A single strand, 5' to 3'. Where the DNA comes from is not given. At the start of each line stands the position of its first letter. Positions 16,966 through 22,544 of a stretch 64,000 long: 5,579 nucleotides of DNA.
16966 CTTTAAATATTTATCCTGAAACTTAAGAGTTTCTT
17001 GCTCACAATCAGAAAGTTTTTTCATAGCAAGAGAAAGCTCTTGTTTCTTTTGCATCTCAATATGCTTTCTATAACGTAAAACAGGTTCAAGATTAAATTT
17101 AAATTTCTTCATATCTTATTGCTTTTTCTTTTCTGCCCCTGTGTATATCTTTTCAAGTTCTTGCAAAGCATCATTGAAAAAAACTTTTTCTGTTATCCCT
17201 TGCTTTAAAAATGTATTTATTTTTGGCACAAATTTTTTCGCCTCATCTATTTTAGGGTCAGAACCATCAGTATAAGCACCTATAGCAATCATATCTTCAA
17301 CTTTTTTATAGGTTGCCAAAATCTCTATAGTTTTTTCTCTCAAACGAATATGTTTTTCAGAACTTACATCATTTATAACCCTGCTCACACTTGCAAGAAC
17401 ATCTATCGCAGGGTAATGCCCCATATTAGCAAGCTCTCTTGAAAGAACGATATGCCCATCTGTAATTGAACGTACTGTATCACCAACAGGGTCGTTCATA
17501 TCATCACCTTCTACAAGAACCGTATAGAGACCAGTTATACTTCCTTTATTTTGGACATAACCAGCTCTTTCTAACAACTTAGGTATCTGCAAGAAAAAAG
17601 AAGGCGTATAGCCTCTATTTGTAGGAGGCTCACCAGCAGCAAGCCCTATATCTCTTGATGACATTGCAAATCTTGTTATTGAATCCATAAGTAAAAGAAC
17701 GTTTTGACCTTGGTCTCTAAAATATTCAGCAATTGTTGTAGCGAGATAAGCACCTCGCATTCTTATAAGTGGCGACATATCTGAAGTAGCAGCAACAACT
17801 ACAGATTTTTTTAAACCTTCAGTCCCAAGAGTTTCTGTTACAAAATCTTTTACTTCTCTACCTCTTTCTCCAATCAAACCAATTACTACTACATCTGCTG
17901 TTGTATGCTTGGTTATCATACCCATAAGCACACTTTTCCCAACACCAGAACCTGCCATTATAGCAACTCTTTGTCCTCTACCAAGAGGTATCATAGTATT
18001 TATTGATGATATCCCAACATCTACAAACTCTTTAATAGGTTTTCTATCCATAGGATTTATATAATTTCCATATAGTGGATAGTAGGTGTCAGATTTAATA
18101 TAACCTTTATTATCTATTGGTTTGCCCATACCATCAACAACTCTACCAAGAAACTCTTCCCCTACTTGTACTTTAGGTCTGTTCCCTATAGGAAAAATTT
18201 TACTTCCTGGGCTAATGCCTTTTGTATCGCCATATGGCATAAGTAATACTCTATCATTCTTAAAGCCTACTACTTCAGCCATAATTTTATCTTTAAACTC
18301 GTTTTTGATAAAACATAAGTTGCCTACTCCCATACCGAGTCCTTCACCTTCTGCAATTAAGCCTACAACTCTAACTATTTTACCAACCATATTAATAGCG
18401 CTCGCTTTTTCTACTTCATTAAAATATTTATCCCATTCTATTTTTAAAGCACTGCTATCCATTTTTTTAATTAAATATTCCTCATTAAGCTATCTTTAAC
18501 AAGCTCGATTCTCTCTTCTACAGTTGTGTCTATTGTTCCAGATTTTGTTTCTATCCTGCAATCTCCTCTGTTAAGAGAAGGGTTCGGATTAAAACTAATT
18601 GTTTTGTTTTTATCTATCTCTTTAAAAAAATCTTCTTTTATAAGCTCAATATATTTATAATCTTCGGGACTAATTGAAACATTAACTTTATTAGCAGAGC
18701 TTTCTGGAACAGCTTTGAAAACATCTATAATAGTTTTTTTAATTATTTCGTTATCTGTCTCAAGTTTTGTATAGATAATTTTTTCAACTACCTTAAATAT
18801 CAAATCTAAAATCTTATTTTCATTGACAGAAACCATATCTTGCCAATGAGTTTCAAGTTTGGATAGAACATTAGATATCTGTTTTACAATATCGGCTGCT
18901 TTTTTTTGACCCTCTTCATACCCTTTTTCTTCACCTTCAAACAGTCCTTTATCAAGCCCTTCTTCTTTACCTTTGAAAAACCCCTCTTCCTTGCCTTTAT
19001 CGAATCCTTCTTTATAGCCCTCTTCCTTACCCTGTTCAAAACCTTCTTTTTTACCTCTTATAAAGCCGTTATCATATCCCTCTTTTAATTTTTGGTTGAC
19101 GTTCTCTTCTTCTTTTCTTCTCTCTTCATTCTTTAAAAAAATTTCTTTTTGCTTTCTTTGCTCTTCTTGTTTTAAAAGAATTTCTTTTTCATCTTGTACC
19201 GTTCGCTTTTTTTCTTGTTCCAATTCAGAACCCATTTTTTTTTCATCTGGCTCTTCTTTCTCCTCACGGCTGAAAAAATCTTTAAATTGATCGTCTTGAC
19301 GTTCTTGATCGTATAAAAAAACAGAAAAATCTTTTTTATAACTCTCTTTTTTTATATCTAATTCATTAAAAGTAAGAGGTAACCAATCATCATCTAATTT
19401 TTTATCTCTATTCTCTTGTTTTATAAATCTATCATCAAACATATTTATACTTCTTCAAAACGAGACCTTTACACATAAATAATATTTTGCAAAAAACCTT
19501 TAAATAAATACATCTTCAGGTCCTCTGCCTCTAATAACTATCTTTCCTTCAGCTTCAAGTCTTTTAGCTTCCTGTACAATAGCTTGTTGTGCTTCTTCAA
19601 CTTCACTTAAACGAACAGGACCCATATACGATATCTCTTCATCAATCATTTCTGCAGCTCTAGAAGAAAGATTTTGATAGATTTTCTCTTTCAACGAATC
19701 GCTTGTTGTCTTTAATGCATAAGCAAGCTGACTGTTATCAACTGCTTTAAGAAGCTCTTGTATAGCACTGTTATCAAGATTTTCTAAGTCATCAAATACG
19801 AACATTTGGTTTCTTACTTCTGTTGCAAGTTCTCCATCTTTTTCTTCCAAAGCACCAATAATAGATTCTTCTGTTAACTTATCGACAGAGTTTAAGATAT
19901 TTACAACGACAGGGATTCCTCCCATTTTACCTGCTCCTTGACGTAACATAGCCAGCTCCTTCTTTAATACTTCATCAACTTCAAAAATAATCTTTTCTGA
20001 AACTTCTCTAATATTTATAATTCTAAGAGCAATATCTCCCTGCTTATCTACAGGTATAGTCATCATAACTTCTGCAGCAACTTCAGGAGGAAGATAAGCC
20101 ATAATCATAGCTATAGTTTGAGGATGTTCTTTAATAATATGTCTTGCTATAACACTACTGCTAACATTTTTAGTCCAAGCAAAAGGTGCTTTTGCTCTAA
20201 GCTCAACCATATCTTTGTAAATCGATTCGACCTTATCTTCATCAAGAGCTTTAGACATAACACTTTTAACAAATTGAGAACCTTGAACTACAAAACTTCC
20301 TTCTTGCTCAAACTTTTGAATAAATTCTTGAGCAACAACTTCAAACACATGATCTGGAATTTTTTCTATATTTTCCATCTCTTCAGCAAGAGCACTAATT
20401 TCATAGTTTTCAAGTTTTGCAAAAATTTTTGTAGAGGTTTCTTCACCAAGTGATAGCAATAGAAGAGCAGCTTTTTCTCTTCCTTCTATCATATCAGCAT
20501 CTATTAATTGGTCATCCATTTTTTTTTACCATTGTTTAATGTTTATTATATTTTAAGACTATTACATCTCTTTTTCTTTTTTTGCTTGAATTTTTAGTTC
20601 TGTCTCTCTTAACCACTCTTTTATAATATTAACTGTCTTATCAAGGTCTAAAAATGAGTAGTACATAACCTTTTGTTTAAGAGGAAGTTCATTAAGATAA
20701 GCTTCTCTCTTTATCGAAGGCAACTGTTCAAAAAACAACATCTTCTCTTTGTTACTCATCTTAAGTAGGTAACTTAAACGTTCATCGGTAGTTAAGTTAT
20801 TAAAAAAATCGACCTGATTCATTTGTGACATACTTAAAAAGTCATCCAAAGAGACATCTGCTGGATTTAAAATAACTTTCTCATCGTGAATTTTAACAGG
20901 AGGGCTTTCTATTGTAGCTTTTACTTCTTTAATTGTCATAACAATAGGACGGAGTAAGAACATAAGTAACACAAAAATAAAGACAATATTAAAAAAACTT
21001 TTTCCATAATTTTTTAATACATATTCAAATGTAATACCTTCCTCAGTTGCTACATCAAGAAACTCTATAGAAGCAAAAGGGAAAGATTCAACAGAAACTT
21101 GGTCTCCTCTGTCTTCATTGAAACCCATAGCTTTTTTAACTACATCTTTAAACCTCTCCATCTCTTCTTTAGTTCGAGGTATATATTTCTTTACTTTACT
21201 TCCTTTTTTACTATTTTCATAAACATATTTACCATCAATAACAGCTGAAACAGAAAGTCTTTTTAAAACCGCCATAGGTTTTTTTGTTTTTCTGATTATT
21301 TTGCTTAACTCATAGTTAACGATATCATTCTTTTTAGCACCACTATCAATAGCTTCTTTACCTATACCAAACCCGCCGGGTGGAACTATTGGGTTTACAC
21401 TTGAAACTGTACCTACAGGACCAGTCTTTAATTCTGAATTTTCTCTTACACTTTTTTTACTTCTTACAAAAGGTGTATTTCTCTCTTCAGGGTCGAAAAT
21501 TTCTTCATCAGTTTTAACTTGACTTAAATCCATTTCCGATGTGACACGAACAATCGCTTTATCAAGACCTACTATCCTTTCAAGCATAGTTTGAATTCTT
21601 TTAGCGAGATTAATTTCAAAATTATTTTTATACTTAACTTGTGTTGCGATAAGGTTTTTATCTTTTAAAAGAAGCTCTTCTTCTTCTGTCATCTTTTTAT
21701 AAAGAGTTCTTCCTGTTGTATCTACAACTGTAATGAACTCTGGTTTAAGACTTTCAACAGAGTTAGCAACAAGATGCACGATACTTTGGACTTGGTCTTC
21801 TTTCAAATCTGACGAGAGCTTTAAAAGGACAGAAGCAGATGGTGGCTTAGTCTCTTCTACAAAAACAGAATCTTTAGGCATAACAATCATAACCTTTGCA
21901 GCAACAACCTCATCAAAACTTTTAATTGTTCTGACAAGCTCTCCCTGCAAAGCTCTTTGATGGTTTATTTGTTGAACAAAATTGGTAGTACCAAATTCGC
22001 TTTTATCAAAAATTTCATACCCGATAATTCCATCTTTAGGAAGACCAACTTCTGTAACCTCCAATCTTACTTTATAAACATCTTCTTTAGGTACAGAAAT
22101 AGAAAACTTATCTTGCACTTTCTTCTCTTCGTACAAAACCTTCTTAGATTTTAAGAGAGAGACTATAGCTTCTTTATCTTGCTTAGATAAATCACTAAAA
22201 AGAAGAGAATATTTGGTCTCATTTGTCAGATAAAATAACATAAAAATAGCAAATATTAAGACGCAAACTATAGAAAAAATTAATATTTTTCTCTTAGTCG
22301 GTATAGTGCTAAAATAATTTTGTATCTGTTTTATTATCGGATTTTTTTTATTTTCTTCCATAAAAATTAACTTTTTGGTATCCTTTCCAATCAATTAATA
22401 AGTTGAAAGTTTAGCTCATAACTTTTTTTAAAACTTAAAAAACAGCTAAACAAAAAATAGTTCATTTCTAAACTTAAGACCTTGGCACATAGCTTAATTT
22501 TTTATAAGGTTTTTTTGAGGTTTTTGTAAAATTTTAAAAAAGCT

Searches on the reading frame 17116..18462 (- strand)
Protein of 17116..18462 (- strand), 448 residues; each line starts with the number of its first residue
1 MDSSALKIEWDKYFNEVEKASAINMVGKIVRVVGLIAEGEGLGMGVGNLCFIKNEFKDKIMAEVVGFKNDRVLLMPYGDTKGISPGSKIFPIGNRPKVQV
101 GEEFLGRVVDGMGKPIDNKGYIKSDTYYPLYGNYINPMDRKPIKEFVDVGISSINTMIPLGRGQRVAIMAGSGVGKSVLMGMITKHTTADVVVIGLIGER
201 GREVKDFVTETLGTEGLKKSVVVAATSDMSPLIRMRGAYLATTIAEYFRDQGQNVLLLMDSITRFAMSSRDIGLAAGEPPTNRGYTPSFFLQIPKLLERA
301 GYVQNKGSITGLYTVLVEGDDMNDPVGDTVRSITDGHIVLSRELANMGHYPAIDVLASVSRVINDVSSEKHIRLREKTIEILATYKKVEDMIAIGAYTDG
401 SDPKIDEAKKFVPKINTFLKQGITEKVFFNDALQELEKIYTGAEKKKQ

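Call 11: search_protein_families(library=ncbifam, proteins=[window:17116-18462:-])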
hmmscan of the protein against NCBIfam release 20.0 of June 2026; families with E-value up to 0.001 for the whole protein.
window:17116-18462:- (448 aa): 35 families (the best 25 are shown)
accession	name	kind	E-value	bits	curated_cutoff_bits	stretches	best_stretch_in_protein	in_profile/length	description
TIGR01026.1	fliI_yscN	subfamily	4.2e-179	595.9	379.5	1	11-440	9-439/440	FliI/YscN family ATPase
TIGR03496.1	FliI_clade1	equivalog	1.3e-178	594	619.1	1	27-439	1-414/414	flagellar protein export ATPase FliI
TIGR03497.1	FliI_clade2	equivalog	6.6e-177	588.6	629.8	1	27-439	1-412/413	flagellar protein export ATPase FliI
TIGR03498.1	FliI_clade3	equivalog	1.7e-160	534.3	587.45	1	27-439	1-417/418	flagellar protein export ATPase FliI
TIGR02546.1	III_secr_ATP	equivalog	5e-160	532.8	604.75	1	23-440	3-422/423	type III secretion system ATPase SctN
NF005391.0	PRK06936.1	equivalog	9.9e-155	515.6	657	1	15-439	13-437/439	type III secretion system ATPase SctN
NF005535.1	PRK07196.1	equivalog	1.6e-146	488.7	715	1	17-439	11-433/434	flagellar protein export ATPase FliI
NF005295.0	PRK06820.1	equivalog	4.7e-139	464.2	690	1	19-439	23-438/440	EscN/YscN/HrcN family type III secretion system ATPase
NF006575.0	PRK09099.1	subfamily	1.9e-138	461.9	706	1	15-439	16-440/443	type III secretion system ATPase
NF006290.1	PRK08472.1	equivalog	2.2e-133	445.2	644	1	12-439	5-432/433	flagellar protein export ATPase FliI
NF005765.0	PRK07594.1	equivalog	4.1e-118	394.8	715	1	26-441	22-432/433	EscN/YscN/HrcN family type III secretion system ATPase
NF006012.0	PRK08149.1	equivalog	4.6e-116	388.3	594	1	26-439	10-429/431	type III secretion system ATPase SctN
NF004578.0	PRK05922.1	equivalog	1.3e-88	297.7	604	1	24-439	18-430/434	type III secretion system ATPase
NF040574.1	T3SS_ATP_VscN2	exception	7.2e-68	229.4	750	1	46-441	26-418/420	type III secretion system ATPase VscN2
TIGR01039.1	atpD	equivalog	1.7e-61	208.4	462.85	1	27-423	3-407/462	F0F1 ATP synthase subunit beta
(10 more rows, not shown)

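Call 63: list_cluster_members(proteins=[window:17116-18462:-, window:19500-20519:-, window:31505-32377:+, window:39026-40318:-, window:54048-56069:-, window:49831-50226:-, window:50267-50728:-, window:56066-57043:-, P0073, P0001])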
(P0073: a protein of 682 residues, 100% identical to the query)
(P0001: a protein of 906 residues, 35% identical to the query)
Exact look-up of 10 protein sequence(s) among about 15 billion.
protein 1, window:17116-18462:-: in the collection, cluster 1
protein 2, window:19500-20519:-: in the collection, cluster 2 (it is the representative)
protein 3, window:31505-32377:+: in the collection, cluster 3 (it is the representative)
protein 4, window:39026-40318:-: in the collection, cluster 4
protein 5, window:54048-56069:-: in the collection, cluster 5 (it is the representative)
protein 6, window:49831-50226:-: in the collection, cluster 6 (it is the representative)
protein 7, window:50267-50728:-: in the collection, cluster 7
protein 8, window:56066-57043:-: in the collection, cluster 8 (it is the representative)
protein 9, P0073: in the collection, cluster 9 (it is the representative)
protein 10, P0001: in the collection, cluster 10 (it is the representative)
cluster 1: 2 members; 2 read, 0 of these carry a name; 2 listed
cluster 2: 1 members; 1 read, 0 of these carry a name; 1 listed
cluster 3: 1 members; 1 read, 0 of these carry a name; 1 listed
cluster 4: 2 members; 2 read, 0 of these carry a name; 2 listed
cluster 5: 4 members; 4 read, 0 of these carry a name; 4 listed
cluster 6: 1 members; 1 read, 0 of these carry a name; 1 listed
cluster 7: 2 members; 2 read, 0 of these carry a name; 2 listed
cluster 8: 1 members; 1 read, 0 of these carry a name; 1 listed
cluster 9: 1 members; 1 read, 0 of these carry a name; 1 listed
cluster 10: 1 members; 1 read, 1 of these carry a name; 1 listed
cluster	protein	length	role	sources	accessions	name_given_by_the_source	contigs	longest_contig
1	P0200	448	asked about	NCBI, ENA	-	-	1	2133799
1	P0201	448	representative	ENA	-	-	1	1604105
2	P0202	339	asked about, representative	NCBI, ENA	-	-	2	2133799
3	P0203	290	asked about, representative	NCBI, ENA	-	-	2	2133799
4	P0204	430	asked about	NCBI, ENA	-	-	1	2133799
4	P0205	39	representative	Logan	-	-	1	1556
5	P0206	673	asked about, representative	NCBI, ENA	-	-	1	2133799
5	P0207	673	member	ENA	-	-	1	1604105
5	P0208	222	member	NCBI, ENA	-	-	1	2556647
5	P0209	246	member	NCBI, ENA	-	-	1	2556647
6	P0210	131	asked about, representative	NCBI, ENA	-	-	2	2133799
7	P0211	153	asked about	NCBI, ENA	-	-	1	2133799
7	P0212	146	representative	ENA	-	-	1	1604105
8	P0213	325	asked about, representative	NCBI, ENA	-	-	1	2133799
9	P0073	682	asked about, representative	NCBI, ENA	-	-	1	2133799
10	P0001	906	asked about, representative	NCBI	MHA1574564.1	MAG: hypothetical protein ACTSXL_00220, partial [Alphaproteobacteria bacterium]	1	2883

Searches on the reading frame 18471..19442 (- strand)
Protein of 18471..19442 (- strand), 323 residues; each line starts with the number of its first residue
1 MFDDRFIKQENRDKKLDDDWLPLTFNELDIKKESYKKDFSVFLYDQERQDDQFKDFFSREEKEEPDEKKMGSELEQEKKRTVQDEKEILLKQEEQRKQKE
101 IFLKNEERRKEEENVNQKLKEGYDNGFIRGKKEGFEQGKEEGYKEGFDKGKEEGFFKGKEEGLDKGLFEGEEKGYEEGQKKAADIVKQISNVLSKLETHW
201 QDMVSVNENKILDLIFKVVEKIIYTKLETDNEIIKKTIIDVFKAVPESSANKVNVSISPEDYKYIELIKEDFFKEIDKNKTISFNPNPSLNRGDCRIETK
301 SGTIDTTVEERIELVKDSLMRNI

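Call 11: search_protein_families(library=ncbifam, proteins=[window:18471-19442:-])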
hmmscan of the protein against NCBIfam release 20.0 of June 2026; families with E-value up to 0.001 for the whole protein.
window:18471-19442:- (323 aa): 12 families
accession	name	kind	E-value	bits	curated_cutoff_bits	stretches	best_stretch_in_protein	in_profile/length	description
NF004270.2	PRK05687.2-1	equivalog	2.4e-40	138.5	180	2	140-319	48-222/223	flagellar assembly protein FliH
NF004267.1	PRK05687.1-3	equivalog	1.4e-31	109.6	293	1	104-319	49-256/266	flagellar assembly protein FliH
NF009925.1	PRK13386.1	equivalog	2.8e-29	102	192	1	109-319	29-220/228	flagellar assembly protein FliH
NF004266.1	PRK05687.1-1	equivalog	4.2e-19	68.9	260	2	139-311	54-217/230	flagellar assembly protein FliH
TIGR03825.1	FliH_bacil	equivalog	2.1e-17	63.5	148.9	1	165-322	92-247/255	flagellar assembly protein FliH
NF005198.1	PRK06669.1-3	equivalog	8.8e-17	61.2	200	1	160-312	136-286/299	flagellar assembly protein FliH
NF004968.0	PRK06328.1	equivalog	3.6e-12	46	220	1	169-316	59-197/223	HrpE/YscL family type III secretion apparatus protein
NF004269.1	PRK05687.1-5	equivalog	4.1e-11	43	279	1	141-319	70-229/249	flagellar assembly protein FliH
NF005392.0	PRK06937.1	equivalog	3.1e-09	36.5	159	1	171-321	58-201/209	HrpE/YscL family type III secretion apparatus protein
NF005196.1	PRK06669.1-1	equivalog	8e-07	28.8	200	1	157-319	115-272/274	flagellar assembly protein FliH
TIGR02499.1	HrpE_YscL_not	equivalog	6.3e-06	26.4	78.7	1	172-305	42-164/166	type III secretion system stator protein SctL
NF006574.0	PRK09098.1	subfamily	2.5e-05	23.8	278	1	171-322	78-225/277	HrpE/YscL family type III secretion apparatus protein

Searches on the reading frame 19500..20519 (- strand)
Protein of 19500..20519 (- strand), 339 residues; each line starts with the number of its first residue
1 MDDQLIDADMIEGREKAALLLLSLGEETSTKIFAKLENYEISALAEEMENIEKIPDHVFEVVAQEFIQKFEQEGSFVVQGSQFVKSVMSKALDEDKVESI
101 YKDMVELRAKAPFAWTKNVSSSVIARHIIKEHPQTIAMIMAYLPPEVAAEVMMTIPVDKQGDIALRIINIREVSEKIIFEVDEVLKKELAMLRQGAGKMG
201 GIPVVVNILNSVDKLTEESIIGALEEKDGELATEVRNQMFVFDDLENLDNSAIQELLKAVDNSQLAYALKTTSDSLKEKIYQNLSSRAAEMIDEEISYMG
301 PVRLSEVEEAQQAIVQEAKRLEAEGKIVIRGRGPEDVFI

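Call 11: search_protein_families(library=ncbifam, proteins=[window:19500-20519:-])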
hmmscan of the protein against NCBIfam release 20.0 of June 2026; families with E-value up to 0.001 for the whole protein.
window:19500-20519:- (339 aa): 2 families
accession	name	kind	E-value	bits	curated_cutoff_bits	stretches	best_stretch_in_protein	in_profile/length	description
TIGR00207.1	fliG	equivalog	2.3e-87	293.5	226.7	1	7-338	5-337/338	flagellar motor switch protein FliG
NF004260.2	PRK05686.2-1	equivalog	1.4e-29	103.3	550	1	12-296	16-300/316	flagellar motor switch protein FliG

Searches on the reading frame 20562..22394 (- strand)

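Call 11: search_protein_families(library=ncbifam, proteins=[window:20562-22394:-])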
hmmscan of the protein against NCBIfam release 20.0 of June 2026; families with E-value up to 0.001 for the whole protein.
window:20562-22394:- (610 aa): 3 families
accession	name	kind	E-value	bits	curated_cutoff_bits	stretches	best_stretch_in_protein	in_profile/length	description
TIGR00206.1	fliF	equivalog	4.7e-93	313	129.75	1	23-491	11-488/555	flagellar basal-body MS-ring/collar protein FliF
TIGR02544.1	III_secr_YscJ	equivalog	1.3e-19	70.6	161.95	1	48-226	5-186/193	type III secretion system inner membrane ring lipoprotein SctJ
NF004606.0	PRK05934.1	equivalog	2.3e-05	23.7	297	1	150-264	73-186/341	type III secretion system protein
